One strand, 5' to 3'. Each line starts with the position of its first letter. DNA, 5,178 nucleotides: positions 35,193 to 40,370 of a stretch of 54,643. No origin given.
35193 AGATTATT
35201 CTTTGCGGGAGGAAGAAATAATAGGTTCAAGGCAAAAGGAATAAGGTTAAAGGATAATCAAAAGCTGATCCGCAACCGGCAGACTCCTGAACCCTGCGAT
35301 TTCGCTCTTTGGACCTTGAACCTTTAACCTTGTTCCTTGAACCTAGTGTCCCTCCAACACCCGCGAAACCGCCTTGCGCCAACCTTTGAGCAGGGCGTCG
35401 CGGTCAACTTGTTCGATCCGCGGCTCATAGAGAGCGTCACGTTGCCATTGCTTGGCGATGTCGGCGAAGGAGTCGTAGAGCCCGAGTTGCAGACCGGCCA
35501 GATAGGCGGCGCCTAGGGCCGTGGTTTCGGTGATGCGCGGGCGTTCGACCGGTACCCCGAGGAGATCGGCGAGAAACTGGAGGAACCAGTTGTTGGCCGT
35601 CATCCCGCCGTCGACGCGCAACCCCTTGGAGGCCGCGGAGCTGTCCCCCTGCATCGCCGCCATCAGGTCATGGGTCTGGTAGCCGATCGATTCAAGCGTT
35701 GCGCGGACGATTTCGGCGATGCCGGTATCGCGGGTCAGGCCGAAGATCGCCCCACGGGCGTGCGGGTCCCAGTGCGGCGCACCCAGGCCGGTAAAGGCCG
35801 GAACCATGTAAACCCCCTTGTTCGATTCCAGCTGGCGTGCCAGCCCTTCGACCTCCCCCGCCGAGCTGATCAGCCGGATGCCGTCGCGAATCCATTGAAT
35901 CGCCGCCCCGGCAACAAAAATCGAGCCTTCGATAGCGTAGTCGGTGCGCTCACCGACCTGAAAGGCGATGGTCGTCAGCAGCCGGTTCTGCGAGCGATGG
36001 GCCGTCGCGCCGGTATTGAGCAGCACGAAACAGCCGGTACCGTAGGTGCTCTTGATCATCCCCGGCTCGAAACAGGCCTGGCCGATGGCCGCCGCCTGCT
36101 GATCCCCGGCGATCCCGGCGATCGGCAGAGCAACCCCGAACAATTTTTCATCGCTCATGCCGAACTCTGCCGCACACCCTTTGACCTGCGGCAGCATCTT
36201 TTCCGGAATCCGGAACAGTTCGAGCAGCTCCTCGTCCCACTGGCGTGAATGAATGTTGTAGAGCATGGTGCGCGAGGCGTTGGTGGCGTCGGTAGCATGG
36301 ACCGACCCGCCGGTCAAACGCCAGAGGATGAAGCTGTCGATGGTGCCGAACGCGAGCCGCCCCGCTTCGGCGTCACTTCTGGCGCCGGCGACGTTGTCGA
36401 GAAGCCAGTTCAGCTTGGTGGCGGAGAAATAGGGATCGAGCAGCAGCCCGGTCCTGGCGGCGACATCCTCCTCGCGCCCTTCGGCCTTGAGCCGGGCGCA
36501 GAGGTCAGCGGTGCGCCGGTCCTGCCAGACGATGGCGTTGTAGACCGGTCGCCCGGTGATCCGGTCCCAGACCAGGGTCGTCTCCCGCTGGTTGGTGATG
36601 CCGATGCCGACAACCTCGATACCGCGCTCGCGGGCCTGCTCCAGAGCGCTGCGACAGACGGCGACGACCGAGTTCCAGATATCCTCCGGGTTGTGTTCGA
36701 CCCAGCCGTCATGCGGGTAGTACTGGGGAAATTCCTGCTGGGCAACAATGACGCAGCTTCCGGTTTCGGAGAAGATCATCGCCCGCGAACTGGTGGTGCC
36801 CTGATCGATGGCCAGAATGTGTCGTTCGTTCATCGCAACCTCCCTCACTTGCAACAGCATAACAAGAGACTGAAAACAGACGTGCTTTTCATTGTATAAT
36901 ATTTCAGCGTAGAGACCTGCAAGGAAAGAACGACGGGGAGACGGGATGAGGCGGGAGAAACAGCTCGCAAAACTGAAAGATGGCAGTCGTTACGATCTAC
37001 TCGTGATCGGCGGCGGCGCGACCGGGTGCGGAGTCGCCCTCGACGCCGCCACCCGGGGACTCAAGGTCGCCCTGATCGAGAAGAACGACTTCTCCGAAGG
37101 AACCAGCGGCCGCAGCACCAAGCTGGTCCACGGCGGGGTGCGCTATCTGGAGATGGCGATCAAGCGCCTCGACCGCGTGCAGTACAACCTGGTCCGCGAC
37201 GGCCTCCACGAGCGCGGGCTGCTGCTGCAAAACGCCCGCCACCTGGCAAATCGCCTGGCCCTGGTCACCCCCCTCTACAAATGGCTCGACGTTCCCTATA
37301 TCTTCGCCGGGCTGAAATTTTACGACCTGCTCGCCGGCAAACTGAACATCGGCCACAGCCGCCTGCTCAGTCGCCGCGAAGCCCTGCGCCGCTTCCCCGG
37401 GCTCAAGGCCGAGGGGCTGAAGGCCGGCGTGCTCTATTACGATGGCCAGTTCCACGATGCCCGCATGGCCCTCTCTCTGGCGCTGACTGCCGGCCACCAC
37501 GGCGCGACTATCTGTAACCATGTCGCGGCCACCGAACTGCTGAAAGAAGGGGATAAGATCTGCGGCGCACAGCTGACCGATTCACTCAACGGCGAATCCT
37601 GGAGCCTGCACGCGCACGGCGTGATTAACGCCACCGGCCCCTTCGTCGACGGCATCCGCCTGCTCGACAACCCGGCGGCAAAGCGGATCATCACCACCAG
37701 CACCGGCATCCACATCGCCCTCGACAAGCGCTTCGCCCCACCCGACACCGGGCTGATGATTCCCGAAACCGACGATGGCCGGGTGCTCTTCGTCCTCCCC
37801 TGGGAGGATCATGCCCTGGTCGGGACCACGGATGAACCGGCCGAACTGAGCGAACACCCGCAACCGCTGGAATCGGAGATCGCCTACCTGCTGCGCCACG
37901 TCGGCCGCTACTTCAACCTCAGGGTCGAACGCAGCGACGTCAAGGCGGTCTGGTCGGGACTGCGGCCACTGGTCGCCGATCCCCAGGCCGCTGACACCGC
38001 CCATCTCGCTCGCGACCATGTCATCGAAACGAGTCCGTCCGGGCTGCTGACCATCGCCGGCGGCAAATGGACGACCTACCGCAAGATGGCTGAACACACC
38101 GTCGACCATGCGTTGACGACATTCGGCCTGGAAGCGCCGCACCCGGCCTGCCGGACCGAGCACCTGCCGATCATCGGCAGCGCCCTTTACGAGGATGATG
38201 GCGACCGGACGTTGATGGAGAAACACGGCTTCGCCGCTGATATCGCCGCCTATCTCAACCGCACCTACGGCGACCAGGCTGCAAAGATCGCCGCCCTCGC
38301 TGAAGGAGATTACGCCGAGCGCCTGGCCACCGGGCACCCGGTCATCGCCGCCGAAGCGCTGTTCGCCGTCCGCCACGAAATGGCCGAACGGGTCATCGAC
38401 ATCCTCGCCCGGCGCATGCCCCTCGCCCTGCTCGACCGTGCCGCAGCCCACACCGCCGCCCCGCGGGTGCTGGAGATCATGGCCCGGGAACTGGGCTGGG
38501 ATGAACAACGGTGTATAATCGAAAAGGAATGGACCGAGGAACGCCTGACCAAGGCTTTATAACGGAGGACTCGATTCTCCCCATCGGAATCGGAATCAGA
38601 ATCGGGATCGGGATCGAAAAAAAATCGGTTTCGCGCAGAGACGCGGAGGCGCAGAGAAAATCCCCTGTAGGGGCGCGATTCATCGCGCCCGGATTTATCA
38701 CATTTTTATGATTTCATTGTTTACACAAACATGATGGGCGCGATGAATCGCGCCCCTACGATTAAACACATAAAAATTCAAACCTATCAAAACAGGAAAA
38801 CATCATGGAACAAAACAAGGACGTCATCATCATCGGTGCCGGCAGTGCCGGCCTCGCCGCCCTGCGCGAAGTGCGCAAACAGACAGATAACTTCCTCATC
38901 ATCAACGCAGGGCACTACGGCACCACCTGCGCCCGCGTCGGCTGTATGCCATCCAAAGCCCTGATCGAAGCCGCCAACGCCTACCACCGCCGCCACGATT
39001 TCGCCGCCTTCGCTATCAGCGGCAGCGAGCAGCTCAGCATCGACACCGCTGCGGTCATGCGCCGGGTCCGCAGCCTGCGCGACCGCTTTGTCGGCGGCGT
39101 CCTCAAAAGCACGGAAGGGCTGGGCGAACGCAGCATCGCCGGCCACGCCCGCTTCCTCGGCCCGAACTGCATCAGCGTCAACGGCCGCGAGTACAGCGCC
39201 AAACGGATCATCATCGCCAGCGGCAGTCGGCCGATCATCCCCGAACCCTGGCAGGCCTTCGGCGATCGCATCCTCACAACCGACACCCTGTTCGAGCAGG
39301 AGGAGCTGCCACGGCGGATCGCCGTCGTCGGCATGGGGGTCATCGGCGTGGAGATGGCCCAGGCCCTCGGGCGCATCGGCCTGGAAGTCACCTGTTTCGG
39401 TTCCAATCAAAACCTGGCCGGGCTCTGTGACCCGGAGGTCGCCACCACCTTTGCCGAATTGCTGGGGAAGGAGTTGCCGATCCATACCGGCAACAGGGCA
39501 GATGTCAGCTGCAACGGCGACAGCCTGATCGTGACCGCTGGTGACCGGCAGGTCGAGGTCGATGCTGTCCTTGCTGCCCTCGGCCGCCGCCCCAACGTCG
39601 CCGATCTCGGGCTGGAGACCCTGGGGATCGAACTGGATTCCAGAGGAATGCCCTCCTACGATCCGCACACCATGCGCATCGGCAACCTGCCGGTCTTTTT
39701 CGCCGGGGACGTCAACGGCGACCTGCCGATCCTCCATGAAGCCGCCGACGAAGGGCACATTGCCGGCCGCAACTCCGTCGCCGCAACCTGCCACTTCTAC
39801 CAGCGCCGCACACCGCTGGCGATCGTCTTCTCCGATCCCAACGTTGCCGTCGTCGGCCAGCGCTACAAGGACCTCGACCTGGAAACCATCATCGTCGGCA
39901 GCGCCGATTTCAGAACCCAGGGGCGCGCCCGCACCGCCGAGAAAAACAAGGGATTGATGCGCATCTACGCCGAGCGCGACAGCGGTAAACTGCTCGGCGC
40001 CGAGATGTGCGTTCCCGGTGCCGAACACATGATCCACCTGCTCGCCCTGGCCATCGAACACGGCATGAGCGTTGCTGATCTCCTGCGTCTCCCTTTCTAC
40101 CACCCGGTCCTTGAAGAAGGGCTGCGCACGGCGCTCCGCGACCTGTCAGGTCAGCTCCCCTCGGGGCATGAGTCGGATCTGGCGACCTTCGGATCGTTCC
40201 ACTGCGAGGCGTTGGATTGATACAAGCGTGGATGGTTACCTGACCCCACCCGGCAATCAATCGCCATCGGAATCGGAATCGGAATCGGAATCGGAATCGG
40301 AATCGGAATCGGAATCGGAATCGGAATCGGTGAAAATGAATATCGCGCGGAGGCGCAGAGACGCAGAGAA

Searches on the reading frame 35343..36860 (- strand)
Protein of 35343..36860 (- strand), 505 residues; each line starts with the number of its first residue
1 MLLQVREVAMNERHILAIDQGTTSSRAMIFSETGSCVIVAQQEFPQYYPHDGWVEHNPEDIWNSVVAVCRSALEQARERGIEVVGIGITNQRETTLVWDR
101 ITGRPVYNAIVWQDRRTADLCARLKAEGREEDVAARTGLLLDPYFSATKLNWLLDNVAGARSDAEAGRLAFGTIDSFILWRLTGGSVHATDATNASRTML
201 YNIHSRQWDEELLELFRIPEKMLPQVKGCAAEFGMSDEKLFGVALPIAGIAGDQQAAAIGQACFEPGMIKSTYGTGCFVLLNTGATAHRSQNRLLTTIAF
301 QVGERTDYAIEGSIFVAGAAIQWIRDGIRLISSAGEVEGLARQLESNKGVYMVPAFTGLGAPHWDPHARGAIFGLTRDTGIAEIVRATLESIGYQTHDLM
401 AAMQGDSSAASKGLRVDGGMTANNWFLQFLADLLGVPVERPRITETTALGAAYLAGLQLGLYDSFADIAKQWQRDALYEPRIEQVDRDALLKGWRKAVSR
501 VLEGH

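Call 34: search_protein_families(library=pfam, proteins=[window:35343-36860:-], max_evalue=0.00001)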
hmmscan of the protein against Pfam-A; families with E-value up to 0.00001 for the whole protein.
window:35343-36860:- (505 aa): 2 families
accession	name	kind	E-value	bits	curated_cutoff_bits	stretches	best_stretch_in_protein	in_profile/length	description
PF00370.27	FGGY_N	-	2.1e-75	253.9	28.8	1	15-260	2-245/245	FGGY family of carbohydrate kinases, N-terminal domain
PF02782.22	FGGY_C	-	1.6e-41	142.7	27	1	271-457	3-196/198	FGGY family of carbohydrate kinases, C-terminal domain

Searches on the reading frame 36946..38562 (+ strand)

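Call 34: search_protein_families(library=pfam, proteins=[window:36946-38562:+], max_evalue=0.00001)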
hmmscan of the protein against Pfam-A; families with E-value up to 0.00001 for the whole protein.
window:36946-38562:+ (538 aa): 4 families
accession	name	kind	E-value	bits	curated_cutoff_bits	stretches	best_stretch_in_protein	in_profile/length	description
PF01266.30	DAO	-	1.5e-55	189.6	27.9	1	17-379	1-353/353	FAD dependent oxidoreductase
PF16901.10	DAO_C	-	8.4e-34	116.6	31.4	1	402-522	1-125/126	C-terminal domain of alpha-glycerophosphate oxidase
PF00890.30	FAD_binding_2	-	9.3e-11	42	20.4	1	17-235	1-206/414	FAD binding domain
PF12831.13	FAD_oxidored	-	2.7e-08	33.9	27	0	17-50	1-34/416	FAD dependent oxidoreductase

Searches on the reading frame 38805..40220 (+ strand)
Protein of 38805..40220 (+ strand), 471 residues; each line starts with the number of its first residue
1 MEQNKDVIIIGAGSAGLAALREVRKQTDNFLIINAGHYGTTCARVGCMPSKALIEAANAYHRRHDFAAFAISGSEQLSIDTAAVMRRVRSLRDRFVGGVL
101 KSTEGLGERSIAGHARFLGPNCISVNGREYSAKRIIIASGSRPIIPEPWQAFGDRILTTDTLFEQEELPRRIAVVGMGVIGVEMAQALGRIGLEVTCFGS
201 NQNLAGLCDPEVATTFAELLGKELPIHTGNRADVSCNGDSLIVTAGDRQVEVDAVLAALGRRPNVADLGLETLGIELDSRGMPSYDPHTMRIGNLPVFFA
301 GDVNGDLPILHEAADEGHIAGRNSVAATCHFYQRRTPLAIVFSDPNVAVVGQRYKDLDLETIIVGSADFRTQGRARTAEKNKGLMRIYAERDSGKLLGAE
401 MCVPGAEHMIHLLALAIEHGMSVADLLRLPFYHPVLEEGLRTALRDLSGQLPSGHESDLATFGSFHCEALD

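Call 34: search_protein_families(library=pfam, proteins=[window:38805-40220:+], max_evalue=0.00001)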
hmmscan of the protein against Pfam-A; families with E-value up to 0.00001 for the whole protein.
window:38805-40220:+ (471 aa): 6 families
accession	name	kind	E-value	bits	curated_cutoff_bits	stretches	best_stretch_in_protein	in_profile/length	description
PF07992.20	Pyr_redox_2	-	1.4e-43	149.8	26.1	1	5-317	1-291/291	Pyridine nucleotide-disulphide oxidoreductase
PF02852.28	Pyr_redox_dim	-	1.4e-20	73.9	25.3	1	340-443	4-109/110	Pyridine nucleotide-disulphide oxidoreductase, dimerisation domain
PF00070.33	Pyr_redox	-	7.3e-11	42.9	22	1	171-231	1-62/82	Pyridine nucleotide-disulphide oxidoreductase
PF13738.12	Pyr_redox_3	-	5.6e-10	39.4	30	0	124-301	117-305/305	Pyridine nucleotide-disulphide oxidoreductase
PF01134.28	GIDA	-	2.9e-08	33.6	22.1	0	6-54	1-47/391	Glucose inhibited division protein A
PF13434.12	Lys_Orn_oxgnase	-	6.3e-06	26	21.3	0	126-188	142-207/339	L-lysine 6-monooxygenase/L-ornithine 5-monooxygenase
